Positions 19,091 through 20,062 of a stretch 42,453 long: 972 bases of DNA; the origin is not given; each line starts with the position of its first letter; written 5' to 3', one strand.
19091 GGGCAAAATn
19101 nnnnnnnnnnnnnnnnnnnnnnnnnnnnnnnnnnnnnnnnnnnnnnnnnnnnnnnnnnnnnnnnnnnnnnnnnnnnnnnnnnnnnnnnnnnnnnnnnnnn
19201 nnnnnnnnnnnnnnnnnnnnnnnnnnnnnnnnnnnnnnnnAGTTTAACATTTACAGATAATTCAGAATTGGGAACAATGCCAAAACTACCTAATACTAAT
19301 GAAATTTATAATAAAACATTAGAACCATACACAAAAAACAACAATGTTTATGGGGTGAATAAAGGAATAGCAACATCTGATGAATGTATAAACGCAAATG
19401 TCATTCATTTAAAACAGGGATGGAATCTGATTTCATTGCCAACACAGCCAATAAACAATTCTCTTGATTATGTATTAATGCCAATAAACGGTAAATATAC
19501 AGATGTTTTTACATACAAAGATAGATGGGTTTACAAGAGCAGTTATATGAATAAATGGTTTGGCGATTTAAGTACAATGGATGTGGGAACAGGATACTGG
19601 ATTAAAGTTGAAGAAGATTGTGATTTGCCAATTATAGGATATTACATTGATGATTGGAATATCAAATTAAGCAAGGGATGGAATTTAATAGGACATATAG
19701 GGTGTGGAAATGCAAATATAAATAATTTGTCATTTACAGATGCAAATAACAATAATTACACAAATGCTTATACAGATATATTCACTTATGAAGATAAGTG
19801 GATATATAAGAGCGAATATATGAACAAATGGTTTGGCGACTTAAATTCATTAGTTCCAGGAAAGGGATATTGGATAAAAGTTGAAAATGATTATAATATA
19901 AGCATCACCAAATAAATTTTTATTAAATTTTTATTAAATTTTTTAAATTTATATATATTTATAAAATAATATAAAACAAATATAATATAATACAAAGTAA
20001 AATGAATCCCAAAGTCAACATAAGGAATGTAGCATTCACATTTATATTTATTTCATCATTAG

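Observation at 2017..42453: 40-kb co-oriented array of giant secreted repeat proteins and small modular partners: candidate undescribed cell-surface or attachment apparatus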

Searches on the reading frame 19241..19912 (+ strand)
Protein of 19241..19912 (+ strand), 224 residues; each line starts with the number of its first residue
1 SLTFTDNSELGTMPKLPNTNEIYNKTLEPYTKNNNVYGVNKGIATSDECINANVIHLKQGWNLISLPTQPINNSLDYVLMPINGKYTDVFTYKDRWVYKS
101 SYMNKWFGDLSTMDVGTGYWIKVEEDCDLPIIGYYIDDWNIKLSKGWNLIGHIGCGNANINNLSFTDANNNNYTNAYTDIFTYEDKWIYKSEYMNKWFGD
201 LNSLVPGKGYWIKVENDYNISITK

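Call 28: search_protein_families(library=pfam, proteins=[window:19241-19912:+], max_evalue=5)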
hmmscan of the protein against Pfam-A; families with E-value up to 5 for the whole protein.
window:19241-19912:+ (224 aa): 1 family
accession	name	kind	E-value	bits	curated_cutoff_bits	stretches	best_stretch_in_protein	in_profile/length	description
PF16069.10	DUF4811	-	0.032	14.5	27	1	85-108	100-123/155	Domain of unknown function (DUF4811)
